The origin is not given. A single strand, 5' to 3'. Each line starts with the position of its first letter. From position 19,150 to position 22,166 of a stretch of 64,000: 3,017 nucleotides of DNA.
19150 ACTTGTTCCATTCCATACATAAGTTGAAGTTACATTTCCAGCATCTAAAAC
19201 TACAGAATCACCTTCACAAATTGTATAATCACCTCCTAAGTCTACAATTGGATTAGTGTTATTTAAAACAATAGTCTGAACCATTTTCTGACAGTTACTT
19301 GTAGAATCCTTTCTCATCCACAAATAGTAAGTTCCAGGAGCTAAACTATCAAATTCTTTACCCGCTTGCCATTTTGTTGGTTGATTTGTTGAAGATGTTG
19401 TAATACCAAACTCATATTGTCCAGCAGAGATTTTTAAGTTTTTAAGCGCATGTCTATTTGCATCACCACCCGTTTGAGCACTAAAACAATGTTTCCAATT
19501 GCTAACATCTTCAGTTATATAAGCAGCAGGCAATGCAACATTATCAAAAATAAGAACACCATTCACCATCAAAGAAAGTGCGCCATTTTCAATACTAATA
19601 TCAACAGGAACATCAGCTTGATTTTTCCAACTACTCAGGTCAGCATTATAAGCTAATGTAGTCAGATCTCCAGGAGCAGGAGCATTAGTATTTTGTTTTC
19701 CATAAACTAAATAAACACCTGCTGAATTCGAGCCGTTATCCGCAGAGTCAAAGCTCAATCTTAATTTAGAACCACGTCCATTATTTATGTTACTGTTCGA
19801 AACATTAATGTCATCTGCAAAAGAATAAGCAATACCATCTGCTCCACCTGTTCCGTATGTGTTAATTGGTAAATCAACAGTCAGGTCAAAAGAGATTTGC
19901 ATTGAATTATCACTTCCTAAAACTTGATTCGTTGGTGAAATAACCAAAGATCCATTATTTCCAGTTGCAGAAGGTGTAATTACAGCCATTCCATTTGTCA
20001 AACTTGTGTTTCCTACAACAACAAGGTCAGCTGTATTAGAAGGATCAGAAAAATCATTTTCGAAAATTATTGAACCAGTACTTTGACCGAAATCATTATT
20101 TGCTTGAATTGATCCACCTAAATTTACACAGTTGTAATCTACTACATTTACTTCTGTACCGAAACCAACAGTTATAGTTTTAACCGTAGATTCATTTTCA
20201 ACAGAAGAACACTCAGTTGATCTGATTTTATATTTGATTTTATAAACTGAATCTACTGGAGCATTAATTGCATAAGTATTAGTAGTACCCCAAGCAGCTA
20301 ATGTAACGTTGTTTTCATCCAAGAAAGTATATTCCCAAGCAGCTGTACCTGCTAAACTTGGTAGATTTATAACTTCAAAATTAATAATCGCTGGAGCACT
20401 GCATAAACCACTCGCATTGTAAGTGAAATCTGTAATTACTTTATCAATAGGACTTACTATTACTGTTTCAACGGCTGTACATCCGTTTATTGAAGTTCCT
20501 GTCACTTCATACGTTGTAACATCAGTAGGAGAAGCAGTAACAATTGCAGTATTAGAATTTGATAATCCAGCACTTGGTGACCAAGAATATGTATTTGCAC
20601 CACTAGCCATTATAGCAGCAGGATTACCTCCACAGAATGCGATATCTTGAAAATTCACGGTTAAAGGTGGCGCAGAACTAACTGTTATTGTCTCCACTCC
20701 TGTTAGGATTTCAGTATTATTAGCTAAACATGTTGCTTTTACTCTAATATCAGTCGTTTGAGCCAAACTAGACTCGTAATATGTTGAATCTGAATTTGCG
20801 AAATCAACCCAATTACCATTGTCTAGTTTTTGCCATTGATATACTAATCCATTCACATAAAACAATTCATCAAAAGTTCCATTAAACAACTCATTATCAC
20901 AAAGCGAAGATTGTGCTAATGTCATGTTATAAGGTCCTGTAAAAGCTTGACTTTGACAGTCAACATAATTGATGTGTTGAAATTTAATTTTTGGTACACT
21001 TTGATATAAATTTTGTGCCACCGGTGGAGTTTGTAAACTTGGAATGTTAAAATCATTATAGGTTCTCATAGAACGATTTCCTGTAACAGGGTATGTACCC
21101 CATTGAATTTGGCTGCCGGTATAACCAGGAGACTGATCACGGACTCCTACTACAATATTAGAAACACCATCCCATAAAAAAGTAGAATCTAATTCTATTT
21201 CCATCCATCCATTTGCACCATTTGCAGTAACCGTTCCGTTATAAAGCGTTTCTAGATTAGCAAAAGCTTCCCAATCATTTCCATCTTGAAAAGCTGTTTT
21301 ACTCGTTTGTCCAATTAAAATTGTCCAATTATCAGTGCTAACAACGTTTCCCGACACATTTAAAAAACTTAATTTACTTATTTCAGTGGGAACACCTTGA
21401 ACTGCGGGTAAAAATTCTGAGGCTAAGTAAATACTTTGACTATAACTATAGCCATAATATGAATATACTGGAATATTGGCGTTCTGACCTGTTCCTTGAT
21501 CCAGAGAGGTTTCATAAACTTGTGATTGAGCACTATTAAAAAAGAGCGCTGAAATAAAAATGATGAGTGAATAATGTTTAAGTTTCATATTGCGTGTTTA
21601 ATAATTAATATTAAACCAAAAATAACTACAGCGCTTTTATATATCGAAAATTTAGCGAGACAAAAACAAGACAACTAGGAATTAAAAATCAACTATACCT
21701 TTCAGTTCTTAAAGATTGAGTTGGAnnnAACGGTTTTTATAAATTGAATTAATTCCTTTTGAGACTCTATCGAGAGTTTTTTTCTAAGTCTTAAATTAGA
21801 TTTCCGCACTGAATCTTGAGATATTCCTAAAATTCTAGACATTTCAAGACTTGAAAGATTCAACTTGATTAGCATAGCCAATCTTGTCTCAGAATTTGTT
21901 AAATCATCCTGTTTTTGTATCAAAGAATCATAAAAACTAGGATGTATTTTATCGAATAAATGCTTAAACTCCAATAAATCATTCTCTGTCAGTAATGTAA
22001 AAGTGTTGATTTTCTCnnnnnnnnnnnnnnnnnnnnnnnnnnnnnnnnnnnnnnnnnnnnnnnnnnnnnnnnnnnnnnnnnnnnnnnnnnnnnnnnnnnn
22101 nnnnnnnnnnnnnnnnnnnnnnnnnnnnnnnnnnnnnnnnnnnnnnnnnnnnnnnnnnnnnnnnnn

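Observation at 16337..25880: T9SS cargo islet: two paralogous type-B-CTD adhesin-like proteins and one type-A-CTD protein around a membrane-anchored TPR-LuxR one-component regulator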

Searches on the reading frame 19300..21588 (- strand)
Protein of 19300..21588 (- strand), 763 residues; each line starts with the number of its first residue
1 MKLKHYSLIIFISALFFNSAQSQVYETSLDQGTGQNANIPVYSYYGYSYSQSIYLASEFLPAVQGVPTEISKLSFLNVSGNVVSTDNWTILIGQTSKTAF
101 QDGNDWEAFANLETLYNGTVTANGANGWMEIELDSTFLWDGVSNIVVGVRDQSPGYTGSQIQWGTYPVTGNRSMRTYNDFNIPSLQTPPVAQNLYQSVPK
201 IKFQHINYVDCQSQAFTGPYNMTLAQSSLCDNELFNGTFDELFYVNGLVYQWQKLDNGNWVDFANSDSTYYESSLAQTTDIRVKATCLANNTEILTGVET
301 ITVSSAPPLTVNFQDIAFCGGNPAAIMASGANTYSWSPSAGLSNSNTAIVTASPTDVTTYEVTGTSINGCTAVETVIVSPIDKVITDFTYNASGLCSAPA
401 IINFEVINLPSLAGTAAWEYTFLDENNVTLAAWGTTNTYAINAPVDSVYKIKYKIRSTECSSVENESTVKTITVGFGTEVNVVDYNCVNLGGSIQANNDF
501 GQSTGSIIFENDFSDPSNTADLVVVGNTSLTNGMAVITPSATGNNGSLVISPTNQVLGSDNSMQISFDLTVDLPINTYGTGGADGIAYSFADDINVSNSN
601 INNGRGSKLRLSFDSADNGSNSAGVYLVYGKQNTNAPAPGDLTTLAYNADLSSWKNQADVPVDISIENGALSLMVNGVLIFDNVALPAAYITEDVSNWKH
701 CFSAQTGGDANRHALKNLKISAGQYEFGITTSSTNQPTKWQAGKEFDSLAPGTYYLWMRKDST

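Call 89: find_homologous_proteins(query=window:19300-21588:-, max_evalue=1e-20)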
Query window:19300-21588:- (763 aa): 62 proteins with E <= 1e-20 among 8000 candidates.
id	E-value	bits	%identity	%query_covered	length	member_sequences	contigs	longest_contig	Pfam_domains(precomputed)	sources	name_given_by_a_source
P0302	0.0e+0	1708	100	100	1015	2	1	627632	PF00801.27,PF18962.8,PF18911.7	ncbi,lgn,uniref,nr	ncbi:T9SS type A sorting domain-containing protein [Brumimicrobium glaciale]|uniref:T9SS type A sort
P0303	0.0e+0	1338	76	100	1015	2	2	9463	PF00801.27,PF18962.8,PF18911.7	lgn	-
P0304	0.0e+0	1290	75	100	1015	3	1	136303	PF19408.6,PF00801.27,PF18962.8,PF18911.7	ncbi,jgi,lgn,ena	-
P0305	0.0e+0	1267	73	100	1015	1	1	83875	PF00801.27,PF18962.8,PF18911.7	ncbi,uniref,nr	ncbi:T9SS type A sorting domain-containing protein [Brumimicrobium mesophilum]|uniref:T9SS type A so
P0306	0.0e+0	1172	67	100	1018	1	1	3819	PF00801.27,PF18962.8,PF18911.7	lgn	-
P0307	0.0e+0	1103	64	100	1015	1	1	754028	PF00801.27,PF18962.8,PF18911.7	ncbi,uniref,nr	ncbi:T9SS type A sorting domain-containing protein [Brumimicrobium aurantiacum]|uniref:T9SS C-termin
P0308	0.0e+0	1042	60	100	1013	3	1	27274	PF00801.27,PF18962.8,PF18911.7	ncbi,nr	ncbi:MAG TPA: T9SS type A sorting domain-containing protein [Brumimicrobium sp.]|nr:T9SS type A sort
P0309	5.1e-228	777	77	59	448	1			-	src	-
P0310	2.9e-170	586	40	95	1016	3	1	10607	PF00801.27,PF18962.8,PF18911.7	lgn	-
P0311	4.5e-162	559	40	97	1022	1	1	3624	PF00801.27,PF18962.8,PF18911.7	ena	-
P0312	1.4e-161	558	40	97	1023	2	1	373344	PF19408.6,PF00801.27,PF18962.8,PF18911.7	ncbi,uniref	ncbi:T9SS type A sorting domain-containing protein [Fluviicola taffensis]|uniref:T9SS type A sorting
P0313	1.4e-161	558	40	95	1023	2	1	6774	PF19408.6,PF00801.27,PF18962.8,PF18911.7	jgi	jgi:hypothetical protein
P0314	8.1e-155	535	40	96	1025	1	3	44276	PF19408.6,PF00801.27,PF18962.8,PF18911.7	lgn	-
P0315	9.0e-154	532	38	97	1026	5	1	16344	PF00801.27,PF18962.8,PF18911.7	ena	-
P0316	1.8e-152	527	39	95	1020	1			PF19408.6,PF00801.27,PF18962.8,PF18911.7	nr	nr:T9SS type A sorting domain-containing protein [uncultured Fluviicola sp.]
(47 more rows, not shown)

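Call 90: find_encoding_contigs(protein=P0312, flank=10000, max_places=2)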
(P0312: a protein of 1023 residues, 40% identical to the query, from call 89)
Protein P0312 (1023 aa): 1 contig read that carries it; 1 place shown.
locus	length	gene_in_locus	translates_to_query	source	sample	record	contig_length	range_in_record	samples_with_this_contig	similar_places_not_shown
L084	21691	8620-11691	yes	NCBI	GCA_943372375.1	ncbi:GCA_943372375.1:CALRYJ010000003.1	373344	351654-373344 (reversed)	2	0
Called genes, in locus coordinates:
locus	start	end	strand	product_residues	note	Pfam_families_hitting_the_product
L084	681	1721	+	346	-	PF01408:GFO_IDH_MocA, PF02894:GFO_IDH_MocA_C, PF22725:GFO_IDH_MocA_C3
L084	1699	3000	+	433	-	PF03721:UDPG_MGDP_dh_N, PF01210:NAD_Gly3P_dh_N (faint), PF00984:UDPG_MGDP_dh, PF03720:UDPG_MGDP_dh_C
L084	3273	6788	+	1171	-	PF18911:PKD_4 (weak), PF13585:CHU_C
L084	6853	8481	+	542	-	-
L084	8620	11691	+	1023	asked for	PF00801:PKD, PF19408:PKD_6 (weak), PF18911:PKD_4, PF18962:Por_Secre_tail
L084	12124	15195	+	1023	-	PF00801:PKD, PF19408:PKD_6 (weak), PF18911:PKD_4, PF18962:Por_Secre_tail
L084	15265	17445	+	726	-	PF19081:Ig_7 (weak), PF13585:CHU_C, PF13860:FlgD_ig (weak)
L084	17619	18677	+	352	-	PF00106:adh_short (faint), PF01073:3Beta_HSD, PF01370:Epimerase, PF02719:Polysacc_synt_2, PF04321:RmlD_sub_bind, PF07993:NAD_binding_4, PF16363:GDP_Man_Dehyd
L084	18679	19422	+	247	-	PF19567:CpsB_CapC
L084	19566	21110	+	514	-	PF04264:YceI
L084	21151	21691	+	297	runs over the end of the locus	PF10043:DUF2279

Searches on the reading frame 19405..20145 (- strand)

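Call 9: search_protein_families(library=pfam, proteins=[window:19405-20145:-], max_evalue=10)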
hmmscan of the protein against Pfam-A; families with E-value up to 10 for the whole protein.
seq(247 aa): 1 family
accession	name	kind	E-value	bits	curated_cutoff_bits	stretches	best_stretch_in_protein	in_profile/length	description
PF18483.9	Lectin_L-type_dom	-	0.012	15.9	78.3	1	47-114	16-78/215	Legume lectin beta-barrel domain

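Call 81: search_protein_families(library=ncbifam, proteins=[window:19405-20145:-], max_evalue=1)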
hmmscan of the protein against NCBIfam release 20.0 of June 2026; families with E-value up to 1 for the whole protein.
seq(247 aa): 0 families

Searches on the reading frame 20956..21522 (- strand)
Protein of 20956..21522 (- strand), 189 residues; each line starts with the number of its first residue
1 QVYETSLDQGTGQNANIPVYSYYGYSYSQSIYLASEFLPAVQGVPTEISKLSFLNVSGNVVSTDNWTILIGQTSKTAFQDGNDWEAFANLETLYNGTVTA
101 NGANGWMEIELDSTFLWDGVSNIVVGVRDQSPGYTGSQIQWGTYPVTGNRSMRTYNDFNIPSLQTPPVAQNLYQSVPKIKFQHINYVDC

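Call 9: search_protein_families(library=pfam, proteins=[window:20956-21522:-], max_evalue=10)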
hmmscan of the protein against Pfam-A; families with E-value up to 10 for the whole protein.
seq(189 aa): 0 families

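Call 81: search_protein_families(library=ncbifam, proteins=[window:20956-21522:-], max_evalue=1)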
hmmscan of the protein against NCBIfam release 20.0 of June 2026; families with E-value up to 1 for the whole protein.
seq(189 aa): 1 family
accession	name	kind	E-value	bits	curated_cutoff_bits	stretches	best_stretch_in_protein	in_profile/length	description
NF007929.0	PRK10644.1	equivalog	0.057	12.1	574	1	51-89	278-316/445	arginine/agmatine antiporter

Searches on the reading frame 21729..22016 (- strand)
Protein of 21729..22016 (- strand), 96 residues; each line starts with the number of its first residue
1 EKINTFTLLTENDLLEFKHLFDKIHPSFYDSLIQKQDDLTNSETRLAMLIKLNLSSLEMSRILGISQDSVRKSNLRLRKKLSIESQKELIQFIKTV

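Call 9: search_protein_families(library=pfam, proteins=[window:21729-22016:-], max_evalue=10)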
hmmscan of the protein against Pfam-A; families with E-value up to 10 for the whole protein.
seq(96 aa): 5 families
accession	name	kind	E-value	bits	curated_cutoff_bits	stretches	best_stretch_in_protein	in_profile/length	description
PF05369.18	MtmB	-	0.0029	17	25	1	21-92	34-107/450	Monomethylamine methyltransferase MtmB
PF00196.25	GerE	-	0.004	17.2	23.5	1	40-92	4-56/57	Bacterial regulatory proteins, luxR family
PF21639.3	ORC5_lid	-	0.013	16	27.1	1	4-52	10-52/60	ORC5, lid domain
PF08359.16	TetR_C_4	-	0.018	15.6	21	1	27-82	7-63/133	YsiA-like protein, C-terminal region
PF20432.4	Xre-like-HTH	-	0.079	13.7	25.8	1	51-86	21-54/63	Antitoxin Xre-like helix-turn-helix domain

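Call 24: search_solved_structures(query=A2, max_evalue=1, show_alignments=2)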
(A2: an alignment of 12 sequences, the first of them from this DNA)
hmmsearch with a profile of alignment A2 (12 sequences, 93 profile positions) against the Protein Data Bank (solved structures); distinct sequences matched with E-value up to 1: 33.
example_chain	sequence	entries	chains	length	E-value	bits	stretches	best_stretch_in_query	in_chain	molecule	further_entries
8vd6_A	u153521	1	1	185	4.6e-06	29.6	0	52-69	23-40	CAP REPEAT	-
3clo_A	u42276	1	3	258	0.0012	21.8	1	32-82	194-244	Transcriptional regulator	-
1yio_A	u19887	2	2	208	0.0015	21.6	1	27-91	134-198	response regulatory protein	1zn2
1je8_A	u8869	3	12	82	0.0044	20.1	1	28-87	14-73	Nitrate/Nitrite Response Regulator Protein NARL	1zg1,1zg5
4wt0_B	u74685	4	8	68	0.0083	19.2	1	33-84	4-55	Response regulator receiver domain protein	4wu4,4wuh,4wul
4wsz_A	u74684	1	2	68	0.0099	19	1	33-83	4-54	Response regulator receiver domain protein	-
8u3b_G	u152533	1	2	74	0.017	18.2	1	33-87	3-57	Nitrate/nitrite response regulator protein NarL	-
3kln_A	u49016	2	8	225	0.019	18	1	30-82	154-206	Transcriptional regulator, LuxR family | Transcriptional regulator VpsT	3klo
7vim_A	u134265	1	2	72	0.023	17.8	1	33-89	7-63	Protein EsrB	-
3iwf_A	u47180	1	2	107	0.044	16.9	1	23-78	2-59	Transcription regulator RpiR family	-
2rnj_A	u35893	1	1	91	0.058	16.5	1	26-85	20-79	Response regulator protein vraR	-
7ve4_A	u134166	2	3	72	0.061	16.4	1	28-85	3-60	DNA-binding response regulator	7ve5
1a04_A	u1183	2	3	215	0.068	16.3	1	30-86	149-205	NITRATE/NITRITE RESPONSE REGULATOR PROTEIN NARL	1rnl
5jlu_A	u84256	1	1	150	0.074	16.2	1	34-76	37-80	Adhesin competence repressor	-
8a5r_AAA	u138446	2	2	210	0.078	16.1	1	31-88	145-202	Light-activated DNA-binding protein EL222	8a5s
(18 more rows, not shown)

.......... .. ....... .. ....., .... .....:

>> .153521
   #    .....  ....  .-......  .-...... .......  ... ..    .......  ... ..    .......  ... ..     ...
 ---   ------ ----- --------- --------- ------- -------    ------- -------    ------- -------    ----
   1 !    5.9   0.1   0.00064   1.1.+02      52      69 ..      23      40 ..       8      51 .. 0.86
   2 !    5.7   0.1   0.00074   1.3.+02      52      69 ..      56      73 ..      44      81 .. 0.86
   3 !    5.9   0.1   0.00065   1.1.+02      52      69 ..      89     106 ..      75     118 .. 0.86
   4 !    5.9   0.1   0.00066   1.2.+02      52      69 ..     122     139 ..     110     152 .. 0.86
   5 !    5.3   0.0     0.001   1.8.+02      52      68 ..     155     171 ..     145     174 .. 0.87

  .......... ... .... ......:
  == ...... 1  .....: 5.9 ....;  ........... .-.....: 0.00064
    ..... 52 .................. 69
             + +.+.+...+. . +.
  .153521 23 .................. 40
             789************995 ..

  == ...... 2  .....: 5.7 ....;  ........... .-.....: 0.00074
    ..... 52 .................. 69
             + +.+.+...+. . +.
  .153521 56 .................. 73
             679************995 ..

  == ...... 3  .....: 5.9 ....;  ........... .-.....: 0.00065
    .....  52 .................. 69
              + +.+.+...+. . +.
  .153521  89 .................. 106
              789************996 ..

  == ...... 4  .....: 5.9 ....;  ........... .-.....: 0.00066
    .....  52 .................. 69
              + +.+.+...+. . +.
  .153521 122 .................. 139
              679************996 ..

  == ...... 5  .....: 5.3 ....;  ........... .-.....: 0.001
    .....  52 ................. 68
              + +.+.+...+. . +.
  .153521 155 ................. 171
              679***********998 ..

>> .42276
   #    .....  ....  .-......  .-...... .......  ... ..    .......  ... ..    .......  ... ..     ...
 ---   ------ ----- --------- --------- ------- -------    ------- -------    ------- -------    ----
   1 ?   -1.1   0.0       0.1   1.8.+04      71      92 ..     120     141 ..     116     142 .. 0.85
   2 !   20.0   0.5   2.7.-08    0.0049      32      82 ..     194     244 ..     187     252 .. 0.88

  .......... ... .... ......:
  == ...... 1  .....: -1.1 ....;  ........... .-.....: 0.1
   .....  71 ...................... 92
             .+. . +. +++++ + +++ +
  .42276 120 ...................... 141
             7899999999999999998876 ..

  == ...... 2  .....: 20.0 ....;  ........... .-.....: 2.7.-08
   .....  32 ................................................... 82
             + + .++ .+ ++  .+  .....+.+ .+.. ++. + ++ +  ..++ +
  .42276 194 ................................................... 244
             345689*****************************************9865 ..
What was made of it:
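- On LuxR/FixJ/NarL-type HTH (Pfam GerE, PF00196): A profile search of PDB sequences returns mostly NarL, StyR, VpsT, VraR, DosR and EvgA-type domains (call 24).
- Checked: A 12-sequence profile of the HTH hits mostly LuxR/NarL-type domains in PDB sequences (call 24).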

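Call 62: predict_structure(alignment_id=A2)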
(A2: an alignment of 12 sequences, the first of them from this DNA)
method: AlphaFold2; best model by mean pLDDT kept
length: 93 residues; sequences in the alignment: 12
mean_pLDDT: 89.2   pTM: 0.79
mean pLDDT of the five models: 89.2, 89.1, 88.4, 86.3, 85.2
residues with pLDDT >= 90: 64; 70-90: 24; 50-70: 3; < 50: 2
segments of 3 or more residues with pLDDT < 50: none
pLDDT, mean of each block of 10 residues (from residue 1): 69 90 91 89 94 90 92 94 94 90
secondary structure, 60 per line:
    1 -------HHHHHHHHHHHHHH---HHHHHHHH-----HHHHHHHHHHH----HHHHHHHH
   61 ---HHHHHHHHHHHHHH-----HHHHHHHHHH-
elements in order: H8-21 H25-32 H38-48 H53-60 H64-77 H83-92

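Call 65: fold_search(model_id=the predicted structure, library=pdb)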
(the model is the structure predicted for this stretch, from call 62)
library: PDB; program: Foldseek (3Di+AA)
matches with E <= 10: 481; with E <= 0.001: 0
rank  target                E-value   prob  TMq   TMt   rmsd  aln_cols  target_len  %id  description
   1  1zlj_B                7.2e-02  1.00  0.59  0.78   1.0        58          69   22  Crystal Structure of the Mycobacterium tuberculosis Hypoxic Response Regulator DosR C-terminal Domain (released 2006-01-31)
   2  1zlj_D                7.6e-02  1.00  0.59  0.81   1.1        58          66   22  Crystal Structure of the Mycobacterium tuberculosis Hypoxic Response Regulator DosR C-terminal Domain (released 2006-01-31)
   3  4wul_A                7.6e-02  1.00  0.56  0.78   1.2        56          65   27  Crystal structure of E. faecalis DNA binding domain LiaRD191N complexed with 26bp DNA (released 2015-05-06)
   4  1zlj_A                1.0e-01  1.00  0.58  0.77   2.0        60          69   22  Crystal Structure of the Mycobacterium tuberculosis Hypoxic Response Regulator DosR C-terminal Domain (released 2006-01-31)
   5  5hev_B                1.0e-01  1.00  0.57  0.27   7.0        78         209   20  Crystal Structure of the beryllofluoride-activated LiaR from Enterococcus faecium (released 2016-11-16)
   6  4wsz_A                1.1e-01  1.00  0.57  0.78   1.1        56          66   27  Crystal structure of the DNA binding domains of wild type LiaR from E. faecalis (released 2015-05-06)
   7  4wt0_A                1.2e-01  1.00  0.56  0.78   1.1        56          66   27  Crystal structure of the DNA binding domains of LiaRD191N from E. faecalis (released 2015-05-06)
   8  4yn8                  1.2e-01  1.00  0.53  0.25   8.0        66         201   20  Crystal Structure of Response Regulator ChrA in Heme-Sensing Two Component System (released 2015-08-19)
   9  5hev_A                1.4e-01  1.00  0.57  0.26   1.1        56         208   27  Crystal Structure of the beryllofluoride-activated LiaR from Enterococcus faecium (released 2016-11-16)
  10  5hev_C                1.4e-01  1.00  0.57  0.26  11.0        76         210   22  Crystal Structure of the beryllofluoride-activated LiaR from Enterococcus faecium (released 2016-11-16)
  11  4wu4_A                1.4e-01  1.00  0.56  0.75   1.2        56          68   27  Crystal structure of E. faecalis DNA binding domain LiaRD191N complexed with 22bp DNA (released 2015-05-06)
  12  4wul_B                1.4e-01  1.00  0.56  0.79   1.4        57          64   26  Crystal structure of E. faecalis DNA binding domain LiaRD191N complexed with 26bp DNA (released 2015-05-06)
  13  3ulq_B                1.5e-01  1.00  0.56  0.87   1.3        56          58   23  Crystal Structure of the Anti-Activator RapF Complexed with the Response Regulator ComA DNA Binding Domain (released 2012-01-04)
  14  1je8_A                1.5e-01  1.00  0.59  0.80   1.3        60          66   23  Two-Component response regulator NarL/DNA Complex: DNA Bending Found in a High Affinity Site (released 2002-09-27)
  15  8zwn_B                1.5e-01  1.00  0.58  0.28   1.9        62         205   26  Crystal structure of DNA-binding transcriptional activator EvgA from Escherichia coli str. K-12 substr. MG1655 (released 2025-06-18)
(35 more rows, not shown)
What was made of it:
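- On LuxR/FixJ/NarL-type HTH (Pfam GerE, PF00196): All top-50 Foldseek PDB hits are LuxR-type DNA-binding domains, with rmsd 1.0-1.4 A over 54-62 residues (calls 62, 65).
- Checked: All top-50 hits are of this fold (calls 62, 65).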
